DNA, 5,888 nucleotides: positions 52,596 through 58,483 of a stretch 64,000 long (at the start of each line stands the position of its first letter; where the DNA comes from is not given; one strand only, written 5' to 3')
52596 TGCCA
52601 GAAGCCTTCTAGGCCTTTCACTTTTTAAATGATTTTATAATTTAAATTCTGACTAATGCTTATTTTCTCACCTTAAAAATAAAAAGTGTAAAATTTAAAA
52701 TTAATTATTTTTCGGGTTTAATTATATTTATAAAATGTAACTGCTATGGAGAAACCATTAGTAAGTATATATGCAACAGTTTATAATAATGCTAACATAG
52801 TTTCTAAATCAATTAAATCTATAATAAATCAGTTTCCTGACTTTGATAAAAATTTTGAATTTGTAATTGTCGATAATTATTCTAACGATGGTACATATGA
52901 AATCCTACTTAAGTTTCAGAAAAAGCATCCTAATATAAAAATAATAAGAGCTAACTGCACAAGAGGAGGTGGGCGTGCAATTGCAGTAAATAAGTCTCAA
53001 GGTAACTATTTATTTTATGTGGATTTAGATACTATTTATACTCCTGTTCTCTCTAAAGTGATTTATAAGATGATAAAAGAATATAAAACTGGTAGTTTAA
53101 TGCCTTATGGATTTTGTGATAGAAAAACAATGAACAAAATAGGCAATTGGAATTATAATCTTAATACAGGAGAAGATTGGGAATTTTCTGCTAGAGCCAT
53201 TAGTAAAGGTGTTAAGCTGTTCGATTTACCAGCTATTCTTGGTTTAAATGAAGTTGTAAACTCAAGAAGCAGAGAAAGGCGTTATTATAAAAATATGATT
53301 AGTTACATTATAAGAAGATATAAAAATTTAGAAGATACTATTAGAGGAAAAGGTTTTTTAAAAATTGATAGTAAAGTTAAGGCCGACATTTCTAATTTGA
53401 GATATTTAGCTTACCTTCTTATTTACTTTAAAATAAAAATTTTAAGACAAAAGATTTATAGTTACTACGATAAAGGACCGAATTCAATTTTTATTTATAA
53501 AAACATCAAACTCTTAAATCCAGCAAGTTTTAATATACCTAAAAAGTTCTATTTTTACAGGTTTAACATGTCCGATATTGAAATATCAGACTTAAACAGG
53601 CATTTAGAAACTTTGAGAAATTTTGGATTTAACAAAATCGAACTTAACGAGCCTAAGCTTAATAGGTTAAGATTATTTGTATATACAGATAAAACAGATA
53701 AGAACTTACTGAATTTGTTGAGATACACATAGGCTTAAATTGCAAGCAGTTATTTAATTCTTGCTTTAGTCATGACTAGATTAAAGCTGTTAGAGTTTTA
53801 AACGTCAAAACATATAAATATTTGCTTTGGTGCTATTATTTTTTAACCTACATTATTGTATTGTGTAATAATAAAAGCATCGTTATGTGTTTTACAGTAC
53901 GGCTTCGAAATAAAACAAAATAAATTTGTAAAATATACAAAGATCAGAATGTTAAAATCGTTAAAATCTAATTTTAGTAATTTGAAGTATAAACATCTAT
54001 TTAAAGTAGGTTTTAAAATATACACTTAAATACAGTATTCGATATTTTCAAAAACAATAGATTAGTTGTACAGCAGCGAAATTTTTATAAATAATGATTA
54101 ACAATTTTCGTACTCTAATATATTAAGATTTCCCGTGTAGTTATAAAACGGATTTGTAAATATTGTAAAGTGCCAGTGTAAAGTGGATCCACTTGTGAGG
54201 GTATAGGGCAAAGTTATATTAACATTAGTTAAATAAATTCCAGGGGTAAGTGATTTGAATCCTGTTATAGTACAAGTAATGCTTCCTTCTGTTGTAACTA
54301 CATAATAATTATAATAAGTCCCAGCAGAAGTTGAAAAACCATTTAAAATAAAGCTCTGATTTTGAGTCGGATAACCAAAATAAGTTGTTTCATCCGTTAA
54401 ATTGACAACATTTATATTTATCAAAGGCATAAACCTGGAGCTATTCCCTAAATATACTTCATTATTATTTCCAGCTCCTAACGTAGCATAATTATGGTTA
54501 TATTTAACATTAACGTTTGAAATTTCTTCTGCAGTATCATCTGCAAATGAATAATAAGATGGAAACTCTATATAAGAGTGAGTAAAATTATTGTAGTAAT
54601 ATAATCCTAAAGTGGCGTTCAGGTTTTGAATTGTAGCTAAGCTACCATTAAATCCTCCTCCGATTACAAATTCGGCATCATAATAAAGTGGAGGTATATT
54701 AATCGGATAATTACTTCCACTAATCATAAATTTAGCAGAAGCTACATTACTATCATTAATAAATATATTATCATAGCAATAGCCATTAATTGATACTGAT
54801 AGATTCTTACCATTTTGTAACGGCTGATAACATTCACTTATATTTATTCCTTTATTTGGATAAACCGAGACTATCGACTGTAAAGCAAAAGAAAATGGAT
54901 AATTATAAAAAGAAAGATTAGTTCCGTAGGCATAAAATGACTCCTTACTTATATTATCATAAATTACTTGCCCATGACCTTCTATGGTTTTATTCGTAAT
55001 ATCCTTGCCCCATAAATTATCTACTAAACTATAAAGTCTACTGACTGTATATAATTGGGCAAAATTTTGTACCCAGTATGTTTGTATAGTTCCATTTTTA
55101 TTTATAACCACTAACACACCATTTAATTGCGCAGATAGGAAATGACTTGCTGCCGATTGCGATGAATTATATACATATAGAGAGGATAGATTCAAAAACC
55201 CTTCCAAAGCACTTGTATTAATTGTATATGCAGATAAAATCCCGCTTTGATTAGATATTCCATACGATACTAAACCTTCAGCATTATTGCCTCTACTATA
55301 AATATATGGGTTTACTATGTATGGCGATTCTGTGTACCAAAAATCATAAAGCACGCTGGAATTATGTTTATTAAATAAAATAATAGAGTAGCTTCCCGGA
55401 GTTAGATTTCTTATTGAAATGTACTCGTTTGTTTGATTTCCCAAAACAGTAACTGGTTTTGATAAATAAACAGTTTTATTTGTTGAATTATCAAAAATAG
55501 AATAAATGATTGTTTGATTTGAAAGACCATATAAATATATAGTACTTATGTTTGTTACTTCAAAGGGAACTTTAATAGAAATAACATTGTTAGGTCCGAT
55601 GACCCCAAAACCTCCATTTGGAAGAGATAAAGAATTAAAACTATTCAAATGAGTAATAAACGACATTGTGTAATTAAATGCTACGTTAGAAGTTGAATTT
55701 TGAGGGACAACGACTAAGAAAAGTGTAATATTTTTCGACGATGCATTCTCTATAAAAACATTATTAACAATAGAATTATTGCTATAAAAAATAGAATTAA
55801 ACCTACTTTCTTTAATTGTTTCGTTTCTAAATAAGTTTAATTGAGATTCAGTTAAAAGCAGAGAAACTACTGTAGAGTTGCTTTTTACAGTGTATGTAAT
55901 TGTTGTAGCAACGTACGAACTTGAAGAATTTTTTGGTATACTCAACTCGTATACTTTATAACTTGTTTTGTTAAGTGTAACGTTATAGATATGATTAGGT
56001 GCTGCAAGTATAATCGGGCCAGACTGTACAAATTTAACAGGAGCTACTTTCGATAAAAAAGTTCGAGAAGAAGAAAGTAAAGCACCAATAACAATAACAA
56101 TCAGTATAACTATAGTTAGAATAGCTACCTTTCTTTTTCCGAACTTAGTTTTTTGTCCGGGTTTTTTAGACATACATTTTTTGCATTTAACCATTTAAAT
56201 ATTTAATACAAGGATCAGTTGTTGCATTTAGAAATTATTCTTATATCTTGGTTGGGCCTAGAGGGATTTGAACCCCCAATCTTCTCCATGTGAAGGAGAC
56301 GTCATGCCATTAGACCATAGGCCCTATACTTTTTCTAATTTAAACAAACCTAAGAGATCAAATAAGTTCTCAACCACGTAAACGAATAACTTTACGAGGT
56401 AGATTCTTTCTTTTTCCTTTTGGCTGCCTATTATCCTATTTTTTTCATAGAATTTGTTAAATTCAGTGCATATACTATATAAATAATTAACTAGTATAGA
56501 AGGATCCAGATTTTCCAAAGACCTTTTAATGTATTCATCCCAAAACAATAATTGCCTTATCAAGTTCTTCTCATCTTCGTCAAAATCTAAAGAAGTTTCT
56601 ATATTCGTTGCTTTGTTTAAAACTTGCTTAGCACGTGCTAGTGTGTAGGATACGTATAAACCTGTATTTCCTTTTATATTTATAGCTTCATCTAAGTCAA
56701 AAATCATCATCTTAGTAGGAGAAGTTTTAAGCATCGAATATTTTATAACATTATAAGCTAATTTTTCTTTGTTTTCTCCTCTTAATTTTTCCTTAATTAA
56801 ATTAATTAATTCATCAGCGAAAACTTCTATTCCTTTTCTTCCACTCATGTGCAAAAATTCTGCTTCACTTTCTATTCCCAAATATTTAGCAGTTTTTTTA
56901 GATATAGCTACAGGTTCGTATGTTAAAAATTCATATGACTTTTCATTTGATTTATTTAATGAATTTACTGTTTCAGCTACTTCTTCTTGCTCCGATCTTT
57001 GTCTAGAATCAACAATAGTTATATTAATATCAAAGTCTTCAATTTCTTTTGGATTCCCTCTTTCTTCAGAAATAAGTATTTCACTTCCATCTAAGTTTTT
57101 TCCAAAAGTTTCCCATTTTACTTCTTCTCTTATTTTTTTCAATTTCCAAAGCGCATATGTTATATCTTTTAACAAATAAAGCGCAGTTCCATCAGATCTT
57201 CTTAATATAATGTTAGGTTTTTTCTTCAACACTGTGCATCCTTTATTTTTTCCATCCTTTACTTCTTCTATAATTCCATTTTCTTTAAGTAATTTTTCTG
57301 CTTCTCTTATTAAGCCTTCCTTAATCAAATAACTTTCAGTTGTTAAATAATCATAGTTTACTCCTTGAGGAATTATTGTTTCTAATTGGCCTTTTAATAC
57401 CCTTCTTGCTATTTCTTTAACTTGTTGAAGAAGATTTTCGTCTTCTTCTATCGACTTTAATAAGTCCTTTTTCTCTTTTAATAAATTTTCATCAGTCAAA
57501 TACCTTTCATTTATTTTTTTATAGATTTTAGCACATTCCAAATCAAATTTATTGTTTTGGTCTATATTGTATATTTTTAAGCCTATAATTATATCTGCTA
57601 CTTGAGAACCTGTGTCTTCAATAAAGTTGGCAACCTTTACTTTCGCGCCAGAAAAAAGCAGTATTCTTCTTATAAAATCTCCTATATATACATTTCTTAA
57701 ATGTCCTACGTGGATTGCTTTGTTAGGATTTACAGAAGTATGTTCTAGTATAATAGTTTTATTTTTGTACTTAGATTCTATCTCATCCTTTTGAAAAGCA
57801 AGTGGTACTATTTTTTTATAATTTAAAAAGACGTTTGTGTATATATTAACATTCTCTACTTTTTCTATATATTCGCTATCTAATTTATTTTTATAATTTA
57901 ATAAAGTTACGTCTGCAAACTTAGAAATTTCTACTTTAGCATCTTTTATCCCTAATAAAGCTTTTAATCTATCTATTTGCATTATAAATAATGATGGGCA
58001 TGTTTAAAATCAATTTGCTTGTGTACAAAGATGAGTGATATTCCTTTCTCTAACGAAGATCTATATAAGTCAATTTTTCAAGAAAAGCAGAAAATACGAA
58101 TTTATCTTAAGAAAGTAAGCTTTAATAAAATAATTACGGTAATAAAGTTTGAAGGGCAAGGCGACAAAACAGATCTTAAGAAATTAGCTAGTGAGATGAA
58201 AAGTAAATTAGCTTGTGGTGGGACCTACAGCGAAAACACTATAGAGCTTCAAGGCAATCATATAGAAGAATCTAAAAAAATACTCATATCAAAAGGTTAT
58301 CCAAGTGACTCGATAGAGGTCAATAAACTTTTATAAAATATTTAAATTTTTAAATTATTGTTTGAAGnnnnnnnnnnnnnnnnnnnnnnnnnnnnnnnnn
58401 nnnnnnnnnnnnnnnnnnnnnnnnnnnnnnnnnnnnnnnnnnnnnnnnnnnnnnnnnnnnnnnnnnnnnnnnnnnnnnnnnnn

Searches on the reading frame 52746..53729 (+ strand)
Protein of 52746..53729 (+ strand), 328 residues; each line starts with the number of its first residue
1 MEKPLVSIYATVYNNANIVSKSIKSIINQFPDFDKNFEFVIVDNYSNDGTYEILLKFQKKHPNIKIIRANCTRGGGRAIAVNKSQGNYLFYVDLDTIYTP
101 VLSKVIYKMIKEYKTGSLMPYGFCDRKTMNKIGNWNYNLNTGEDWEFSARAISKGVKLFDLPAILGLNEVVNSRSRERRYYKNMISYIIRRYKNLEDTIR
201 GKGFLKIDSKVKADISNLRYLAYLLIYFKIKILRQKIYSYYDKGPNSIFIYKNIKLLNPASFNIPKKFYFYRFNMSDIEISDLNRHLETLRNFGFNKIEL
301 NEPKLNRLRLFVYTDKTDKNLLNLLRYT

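Call 67: search_protein_families(library=pfam, proteins=[window:52746-53729:+], max_evalue=0.001)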
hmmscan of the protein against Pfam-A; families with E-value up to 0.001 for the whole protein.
window:52746-53729:+ (328 aa): 2 families
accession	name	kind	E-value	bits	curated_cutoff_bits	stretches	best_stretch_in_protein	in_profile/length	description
PF00535.33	Glycos_transf_2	-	4.4e-20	72.7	23.3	1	7-134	1-128/168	Glycosyl transferase family 2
PF10111.15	Glyco_tranf_2_2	-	1.1e-06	28.8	27.3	1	19-110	15-106/276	Glycosyltransferase like family 2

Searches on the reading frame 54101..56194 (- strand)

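Call 67: search_protein_families(library=pfam, proteins=[window:54101-56194:-], max_evalue=0.001)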
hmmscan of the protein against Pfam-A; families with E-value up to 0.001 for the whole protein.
window:54101-56194:- (698 aa): 1 family
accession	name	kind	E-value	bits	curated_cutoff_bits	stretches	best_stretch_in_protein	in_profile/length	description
PF05317.16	Thermopsin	-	3.4e-47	161.5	25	1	294-561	3-256/256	Thermopsin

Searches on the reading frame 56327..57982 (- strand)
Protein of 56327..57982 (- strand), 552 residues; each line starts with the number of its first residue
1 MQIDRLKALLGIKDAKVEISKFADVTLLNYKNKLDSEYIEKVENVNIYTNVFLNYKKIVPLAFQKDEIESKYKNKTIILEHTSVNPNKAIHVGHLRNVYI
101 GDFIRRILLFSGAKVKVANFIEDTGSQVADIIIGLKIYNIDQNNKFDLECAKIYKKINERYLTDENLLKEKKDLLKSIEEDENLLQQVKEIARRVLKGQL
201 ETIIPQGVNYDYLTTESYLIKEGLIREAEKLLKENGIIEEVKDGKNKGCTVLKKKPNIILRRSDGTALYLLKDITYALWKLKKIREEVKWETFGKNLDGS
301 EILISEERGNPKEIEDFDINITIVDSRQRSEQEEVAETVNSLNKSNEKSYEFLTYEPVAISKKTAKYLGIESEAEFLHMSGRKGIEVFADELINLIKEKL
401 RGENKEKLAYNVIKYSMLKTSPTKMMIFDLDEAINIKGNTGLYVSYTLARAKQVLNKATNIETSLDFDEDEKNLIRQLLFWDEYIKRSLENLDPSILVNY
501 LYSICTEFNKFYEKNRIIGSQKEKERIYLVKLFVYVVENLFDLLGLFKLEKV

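Call 67: search_protein_families(library=pfam, proteins=[window:56327-57982:-], max_evalue=0.001)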
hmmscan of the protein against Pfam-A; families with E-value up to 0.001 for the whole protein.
window:56327-57982:- (552 aa): 2 families
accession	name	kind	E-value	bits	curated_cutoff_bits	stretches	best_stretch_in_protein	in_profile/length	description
PF00750.26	tRNA-synt_1d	-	1.6e-22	80.4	23.3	1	69-284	14-229/349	tRNA synthetases class I (R), catalytic domain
PF05746.21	DALR_1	-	2e-21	76.7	22.3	1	444-551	1-116/117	DALR anticodon binding domain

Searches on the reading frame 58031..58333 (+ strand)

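Call 68: search_protein_families(library=pfam, proteins=[window:58031-58333:+], max_evalue=0.001)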
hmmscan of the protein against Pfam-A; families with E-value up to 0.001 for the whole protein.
window:58031-58333:+ (101 aa): 1 family
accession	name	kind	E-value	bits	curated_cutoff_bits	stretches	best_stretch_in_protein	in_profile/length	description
PF01253.27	SUI1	-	2e-16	60.7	25.5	1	18-91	1-77/77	Translation initiation factor SUI1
